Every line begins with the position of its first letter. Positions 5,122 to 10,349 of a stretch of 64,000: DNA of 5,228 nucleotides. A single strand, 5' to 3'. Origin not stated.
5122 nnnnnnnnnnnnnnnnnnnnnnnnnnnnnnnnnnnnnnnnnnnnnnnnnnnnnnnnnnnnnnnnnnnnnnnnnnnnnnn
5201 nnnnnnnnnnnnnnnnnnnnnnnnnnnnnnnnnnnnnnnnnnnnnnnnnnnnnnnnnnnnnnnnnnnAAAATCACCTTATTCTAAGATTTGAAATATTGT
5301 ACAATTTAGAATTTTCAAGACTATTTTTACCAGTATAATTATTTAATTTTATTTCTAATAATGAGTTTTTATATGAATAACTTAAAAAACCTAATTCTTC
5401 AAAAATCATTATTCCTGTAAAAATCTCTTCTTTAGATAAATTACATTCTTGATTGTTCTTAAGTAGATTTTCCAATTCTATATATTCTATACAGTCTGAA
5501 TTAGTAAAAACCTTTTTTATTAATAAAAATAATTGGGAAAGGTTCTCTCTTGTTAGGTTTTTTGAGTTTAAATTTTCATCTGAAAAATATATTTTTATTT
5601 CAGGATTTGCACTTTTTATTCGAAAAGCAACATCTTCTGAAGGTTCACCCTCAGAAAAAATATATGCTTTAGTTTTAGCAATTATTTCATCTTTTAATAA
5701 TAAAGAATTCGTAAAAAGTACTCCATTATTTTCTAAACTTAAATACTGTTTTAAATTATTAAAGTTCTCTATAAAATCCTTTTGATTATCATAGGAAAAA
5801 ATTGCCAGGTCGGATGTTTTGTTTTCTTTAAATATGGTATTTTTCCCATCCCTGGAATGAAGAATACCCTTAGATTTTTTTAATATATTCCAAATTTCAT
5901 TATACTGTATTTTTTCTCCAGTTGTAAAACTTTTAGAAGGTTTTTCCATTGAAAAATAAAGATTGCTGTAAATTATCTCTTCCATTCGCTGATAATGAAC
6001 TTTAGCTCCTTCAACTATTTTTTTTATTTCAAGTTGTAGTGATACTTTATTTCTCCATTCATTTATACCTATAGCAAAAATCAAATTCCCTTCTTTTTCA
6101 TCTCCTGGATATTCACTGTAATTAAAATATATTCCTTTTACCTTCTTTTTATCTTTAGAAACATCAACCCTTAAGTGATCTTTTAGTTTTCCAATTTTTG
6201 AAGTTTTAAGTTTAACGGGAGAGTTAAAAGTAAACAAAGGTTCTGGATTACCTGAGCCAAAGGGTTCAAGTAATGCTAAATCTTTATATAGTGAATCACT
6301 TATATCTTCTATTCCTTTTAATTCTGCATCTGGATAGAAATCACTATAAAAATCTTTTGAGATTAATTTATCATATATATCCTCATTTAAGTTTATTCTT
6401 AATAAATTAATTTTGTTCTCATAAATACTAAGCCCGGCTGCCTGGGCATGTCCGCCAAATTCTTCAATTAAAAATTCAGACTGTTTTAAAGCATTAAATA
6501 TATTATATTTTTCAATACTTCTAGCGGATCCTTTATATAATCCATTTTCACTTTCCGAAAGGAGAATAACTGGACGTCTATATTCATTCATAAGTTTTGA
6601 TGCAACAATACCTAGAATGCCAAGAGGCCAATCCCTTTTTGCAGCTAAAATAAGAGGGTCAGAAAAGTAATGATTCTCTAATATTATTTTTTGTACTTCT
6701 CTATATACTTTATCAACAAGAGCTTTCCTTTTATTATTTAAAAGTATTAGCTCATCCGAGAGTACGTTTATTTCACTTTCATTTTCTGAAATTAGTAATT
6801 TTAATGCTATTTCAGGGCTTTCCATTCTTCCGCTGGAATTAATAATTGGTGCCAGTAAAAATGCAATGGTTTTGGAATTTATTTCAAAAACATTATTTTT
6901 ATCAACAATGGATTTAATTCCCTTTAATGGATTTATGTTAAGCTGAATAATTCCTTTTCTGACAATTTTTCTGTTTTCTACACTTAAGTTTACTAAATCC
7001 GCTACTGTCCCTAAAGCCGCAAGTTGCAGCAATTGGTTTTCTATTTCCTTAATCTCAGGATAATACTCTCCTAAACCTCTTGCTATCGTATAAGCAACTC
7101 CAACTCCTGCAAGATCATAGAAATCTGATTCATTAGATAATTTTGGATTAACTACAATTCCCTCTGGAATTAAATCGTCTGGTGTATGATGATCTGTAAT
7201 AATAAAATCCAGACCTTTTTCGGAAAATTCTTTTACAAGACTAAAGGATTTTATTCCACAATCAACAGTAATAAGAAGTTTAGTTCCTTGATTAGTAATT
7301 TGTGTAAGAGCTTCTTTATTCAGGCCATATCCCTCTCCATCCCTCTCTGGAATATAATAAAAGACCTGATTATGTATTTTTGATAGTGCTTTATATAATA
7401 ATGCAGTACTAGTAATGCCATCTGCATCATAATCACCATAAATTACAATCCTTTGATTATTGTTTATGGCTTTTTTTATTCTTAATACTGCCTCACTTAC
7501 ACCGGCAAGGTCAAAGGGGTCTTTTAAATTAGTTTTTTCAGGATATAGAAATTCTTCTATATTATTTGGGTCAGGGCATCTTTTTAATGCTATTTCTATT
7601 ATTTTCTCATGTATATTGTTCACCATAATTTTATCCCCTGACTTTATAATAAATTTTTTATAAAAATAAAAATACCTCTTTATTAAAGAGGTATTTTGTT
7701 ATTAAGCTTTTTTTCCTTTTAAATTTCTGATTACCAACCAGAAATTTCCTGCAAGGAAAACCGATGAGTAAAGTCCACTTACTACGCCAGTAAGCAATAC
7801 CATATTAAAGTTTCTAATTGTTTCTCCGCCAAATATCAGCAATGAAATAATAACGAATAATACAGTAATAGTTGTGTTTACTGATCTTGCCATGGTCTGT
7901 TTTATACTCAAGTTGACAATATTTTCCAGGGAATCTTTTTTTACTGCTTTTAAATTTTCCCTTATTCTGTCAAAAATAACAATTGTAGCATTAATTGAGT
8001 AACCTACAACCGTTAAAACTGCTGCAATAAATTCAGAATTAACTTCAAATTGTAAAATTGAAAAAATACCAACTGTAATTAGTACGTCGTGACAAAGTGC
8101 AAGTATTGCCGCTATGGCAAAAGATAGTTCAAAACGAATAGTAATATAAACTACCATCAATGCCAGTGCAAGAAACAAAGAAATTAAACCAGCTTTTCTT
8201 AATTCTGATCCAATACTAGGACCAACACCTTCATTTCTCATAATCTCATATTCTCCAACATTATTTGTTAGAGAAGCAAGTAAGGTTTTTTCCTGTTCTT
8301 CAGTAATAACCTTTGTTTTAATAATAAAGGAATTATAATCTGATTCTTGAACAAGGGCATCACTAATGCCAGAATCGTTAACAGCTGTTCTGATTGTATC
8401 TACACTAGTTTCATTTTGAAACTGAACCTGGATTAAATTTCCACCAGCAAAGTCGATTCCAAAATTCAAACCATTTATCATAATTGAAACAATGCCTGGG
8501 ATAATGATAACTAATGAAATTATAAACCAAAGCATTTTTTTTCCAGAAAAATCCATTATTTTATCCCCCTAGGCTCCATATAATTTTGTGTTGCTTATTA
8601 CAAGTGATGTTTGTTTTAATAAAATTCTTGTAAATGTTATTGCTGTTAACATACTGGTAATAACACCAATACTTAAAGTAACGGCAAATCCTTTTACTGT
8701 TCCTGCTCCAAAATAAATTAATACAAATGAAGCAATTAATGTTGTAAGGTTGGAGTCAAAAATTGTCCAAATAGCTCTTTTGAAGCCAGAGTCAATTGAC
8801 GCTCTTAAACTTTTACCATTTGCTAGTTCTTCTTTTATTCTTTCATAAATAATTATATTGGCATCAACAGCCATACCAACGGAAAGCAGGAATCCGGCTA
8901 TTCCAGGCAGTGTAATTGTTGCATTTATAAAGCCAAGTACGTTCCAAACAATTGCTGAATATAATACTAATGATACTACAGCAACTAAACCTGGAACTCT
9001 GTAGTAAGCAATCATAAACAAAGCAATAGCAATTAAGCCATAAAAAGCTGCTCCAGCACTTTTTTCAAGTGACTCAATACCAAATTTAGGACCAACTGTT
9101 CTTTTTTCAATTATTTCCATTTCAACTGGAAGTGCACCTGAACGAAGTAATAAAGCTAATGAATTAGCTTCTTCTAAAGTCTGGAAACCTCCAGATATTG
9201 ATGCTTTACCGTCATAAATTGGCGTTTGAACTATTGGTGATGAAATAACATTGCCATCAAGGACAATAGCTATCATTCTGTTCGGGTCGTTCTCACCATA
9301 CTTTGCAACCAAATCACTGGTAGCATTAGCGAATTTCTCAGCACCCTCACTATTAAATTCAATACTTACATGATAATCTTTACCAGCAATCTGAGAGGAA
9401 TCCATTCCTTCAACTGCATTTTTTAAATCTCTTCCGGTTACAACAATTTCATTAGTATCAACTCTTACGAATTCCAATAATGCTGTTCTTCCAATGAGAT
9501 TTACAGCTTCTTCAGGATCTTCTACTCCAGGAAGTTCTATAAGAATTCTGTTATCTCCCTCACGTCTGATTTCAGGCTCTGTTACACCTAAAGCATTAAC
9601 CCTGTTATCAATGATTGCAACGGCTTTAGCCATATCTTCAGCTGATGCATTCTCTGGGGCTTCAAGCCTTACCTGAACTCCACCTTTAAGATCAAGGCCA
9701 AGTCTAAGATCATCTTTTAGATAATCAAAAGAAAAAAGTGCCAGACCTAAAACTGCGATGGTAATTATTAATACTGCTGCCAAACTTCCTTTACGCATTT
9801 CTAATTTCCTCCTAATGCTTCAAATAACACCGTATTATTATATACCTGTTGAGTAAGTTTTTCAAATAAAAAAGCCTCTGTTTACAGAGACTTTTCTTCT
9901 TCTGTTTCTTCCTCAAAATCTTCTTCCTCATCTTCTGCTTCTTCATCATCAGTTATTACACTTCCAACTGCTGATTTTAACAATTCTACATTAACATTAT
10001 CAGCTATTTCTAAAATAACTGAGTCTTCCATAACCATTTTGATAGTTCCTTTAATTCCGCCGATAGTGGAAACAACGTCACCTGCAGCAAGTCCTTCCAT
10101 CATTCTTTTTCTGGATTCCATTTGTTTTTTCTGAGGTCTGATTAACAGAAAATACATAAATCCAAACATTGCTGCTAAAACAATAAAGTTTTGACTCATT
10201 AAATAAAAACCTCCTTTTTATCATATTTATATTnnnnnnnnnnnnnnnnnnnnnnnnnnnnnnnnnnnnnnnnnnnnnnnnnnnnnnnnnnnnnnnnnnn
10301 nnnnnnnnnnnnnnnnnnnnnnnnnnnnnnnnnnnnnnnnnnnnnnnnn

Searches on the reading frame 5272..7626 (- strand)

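Call 13: search_protein_families(library=ncbifam, proteins=[window:5272-7626:-], max_evalue=1e-10)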
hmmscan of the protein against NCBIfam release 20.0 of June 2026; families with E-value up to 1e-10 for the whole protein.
window:5272-7626:- (784 aa): 5 families
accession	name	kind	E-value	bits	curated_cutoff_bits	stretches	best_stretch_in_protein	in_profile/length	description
TIGR00644.1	recJ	equivalog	1.2e-144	482.6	396.9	1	17-536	14-545/546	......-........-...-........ exonuclease RecJ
NF008290.0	PRK11070.1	equivalog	1.3e-78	264.9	900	1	39-538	53-575/577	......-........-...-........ exonuclease RecJ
NF053576.1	RecJ_archaeal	equivalog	1.8e-32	112.8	360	1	49-238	3-181/452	RecJ family nuclease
NF053575.1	GAN_nuclease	exception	5e-21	74.8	850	1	43-212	10-168/467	GINS-associated RecJ family nuclease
NF040701.1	RecJ_Meth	equivalog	1.1e-18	67.3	550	1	55-228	5-169/449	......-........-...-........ exonuclease RecJ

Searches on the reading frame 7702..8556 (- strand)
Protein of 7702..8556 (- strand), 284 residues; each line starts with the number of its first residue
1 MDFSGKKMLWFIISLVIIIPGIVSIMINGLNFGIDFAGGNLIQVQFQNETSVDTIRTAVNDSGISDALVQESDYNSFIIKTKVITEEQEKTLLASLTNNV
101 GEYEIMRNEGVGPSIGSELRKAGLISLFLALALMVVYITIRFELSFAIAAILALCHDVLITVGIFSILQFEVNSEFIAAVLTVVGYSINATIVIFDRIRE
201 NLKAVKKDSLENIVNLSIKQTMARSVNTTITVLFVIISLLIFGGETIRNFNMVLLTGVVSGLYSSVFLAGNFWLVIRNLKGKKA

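Call 22: search_protein_families(library=ncbifam, proteins=[window:7702-8556:-], max_evalue=1e-8)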
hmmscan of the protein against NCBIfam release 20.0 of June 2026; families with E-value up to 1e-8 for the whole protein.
window:7702-8556:- (284 aa): 22 families
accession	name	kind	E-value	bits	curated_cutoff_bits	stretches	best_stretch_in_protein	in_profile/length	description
TIGR00966.2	transloc_SecF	equivalog_domain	5.6e-92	308.2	160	1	1-275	1-278/279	protein translocase subunit SecF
NF009583.0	PRK13024.1-3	subfamily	2.6e-87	293.6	721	1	2-280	458-737/755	protein translocase subunit SecDF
NF009581.0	PRK13024.1-1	equivalog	1.2e-73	248.4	1058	1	1-283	449-736/752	protein translocase subunit SecDF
NF009584.0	PRK13024.1-4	equivalog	4.2e-66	223.8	1171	1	3-282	453-737/759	protein translocase subunit SecDF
NF011315.0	PRK14726.1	equivalog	1e-64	219.1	1249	1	3-277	549-828/855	protein translocase subunit SecDF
NF009585.0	PRK13024.1-5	equivalog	3e-64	217.5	1037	1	1-277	670-978/993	protein translocase subunit SecDF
TIGR00916.1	2A0604s01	subfamily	1.8e-53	181.5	148.6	1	60-266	25-231/231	SecD/SecF family protein translocase subunit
NF009580.0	PRK13023.1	equivalog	5.5e-45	153.9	1153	1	21-280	489-753/775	protein translocase subunit SecDF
NF009582.0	PRK13024.1-2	equivalog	1.4e-40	139.1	723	1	10-282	536-830/859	protein translocase subunit SecDF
NF046001.1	SecDF_plasm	equivalog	2.1e-33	115.4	500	1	12-282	554-852/878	protein translocase subunit SecDF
NF009540.0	PRK12911.1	equivalog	2.8e-30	104.5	1878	1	114-275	1227-1393/1403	bifunctional preprotein translocase subunit SecD/SecF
NF006353.0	PRK08578.1-1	subfamily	1.1e-22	80.8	282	1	11-264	9-262/281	preprotein translocase subunit SecF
TIGR01129.1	secD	equivalog_domain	1e-17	64.4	244.4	1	104-268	231-392/397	protein translocase subunit SecD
NF006357.0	PRK08578.2-1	equivalog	1.4e-15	57.9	304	1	11-269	9-266/282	preprotein translocase subunit SecF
NF041305.1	SecF_Halo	equivalog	2e-15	56.9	420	1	13-265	29-272/289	protein translocase subunit SecF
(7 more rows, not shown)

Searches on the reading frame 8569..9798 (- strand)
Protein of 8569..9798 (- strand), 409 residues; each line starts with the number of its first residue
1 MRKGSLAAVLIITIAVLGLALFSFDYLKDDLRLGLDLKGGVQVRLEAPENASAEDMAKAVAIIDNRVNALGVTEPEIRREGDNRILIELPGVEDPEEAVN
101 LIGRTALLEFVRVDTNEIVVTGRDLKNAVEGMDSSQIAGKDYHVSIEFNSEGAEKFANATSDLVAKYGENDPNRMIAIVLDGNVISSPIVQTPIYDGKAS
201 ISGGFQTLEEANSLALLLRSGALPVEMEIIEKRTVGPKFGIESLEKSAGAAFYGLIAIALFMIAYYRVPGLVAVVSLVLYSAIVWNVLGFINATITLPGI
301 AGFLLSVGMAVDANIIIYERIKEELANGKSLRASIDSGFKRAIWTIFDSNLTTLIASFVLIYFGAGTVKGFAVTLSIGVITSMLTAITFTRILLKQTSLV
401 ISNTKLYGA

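Call 22: search_protein_families(library=ncbifam, proteins=[window:8569-9798:-], max_evalue=1e-8)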
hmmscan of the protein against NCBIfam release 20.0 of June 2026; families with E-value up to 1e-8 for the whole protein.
window:8569-9798:- (409 aa): 20 families
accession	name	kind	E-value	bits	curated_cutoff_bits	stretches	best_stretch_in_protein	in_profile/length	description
NF009583.0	PRK13024.1-3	subfamily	2.3e-125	419.4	721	2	115-397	160-431/755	protein translocase subunit SecDF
TIGR01129.1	secD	equivalog_domain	7.1e-118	394.2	244.4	2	117-394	132-397/397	protein translocase subunit SecD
NF011315.0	PRK14726.1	equivalog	4.8e-92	309.5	1249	2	117-395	256-522/855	protein translocase subunit SecDF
NF009585.0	PRK13024.1-5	equivalog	1.4e-91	308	1037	2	140-397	399-647/993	protein translocase subunit SecDF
NF009584.0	PRK13024.1-4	equivalog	9e-83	278.9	1171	1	3-402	3-415/759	protein translocase subunit SecDF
NF009581.0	PRK13024.1-1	equivalog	1.2e-81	274.9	1058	1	2-395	3-408/752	protein translocase subunit SecDF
NF009545.0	PRK12933.1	equivalog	2.1e-71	241.2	728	1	55-395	231-591/604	protein translocase subunit SecD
TIGR00916.1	2A0604s01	subfamily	4.1e-68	229.4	148.6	1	148-387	1-231/231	SecD/SecF family protein translocase subunit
NF009580.0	PRK13023.1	equivalog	1.5e-63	215.2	1153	1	120-396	182-446/775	protein translocase subunit SecDF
NF009540.0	PRK12911.1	equivalog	4.3e-60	203.3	1878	1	166-393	833-1057/1403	bifunctional preprotein translocase subunit SecD/SecF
NF006218.0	PRK08343.1-4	subfamily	2.5e-53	181.3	383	1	11-391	15-383/392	preprotein translocase subunit SecD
NF009582.0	PRK13024.1-2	equivalog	5.6e-36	123.9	723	1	184-401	275-488/859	protein translocase subunit SecDF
NF006217.0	PRK08343.1-3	equivalog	4.8e-32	111.3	491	1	55-385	191-527/544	preprotein translocase subunit SecD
NF006216.0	PRK08343.1-2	equivalog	5.1e-32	111.3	519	2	206-384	307-488/506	preprotein translocase subunit SecD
NF046001.1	SecDF_plasm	equivalog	6.3e-30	103.9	500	1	196-395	303-501/878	protein translocase subunit SecDF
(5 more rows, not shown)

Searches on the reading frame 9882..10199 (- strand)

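Call 22: search_protein_families(library=ncbifam, proteins=[window:9882-10199:-], max_evalue=1e-8)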
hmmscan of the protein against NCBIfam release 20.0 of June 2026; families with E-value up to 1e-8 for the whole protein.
window:9882-10199:- (105 aa): 2 families
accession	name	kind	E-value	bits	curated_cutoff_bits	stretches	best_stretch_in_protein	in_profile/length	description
TIGR00739.1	yajC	equivalog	1.1e-24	86.3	44.2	1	3-82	4-83/84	preprotein translocase subunit YajC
NF005100.0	PRK06531.1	equivalog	8.5e-11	41.8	129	1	4-102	5-103/121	preprotein translocase subunit YajC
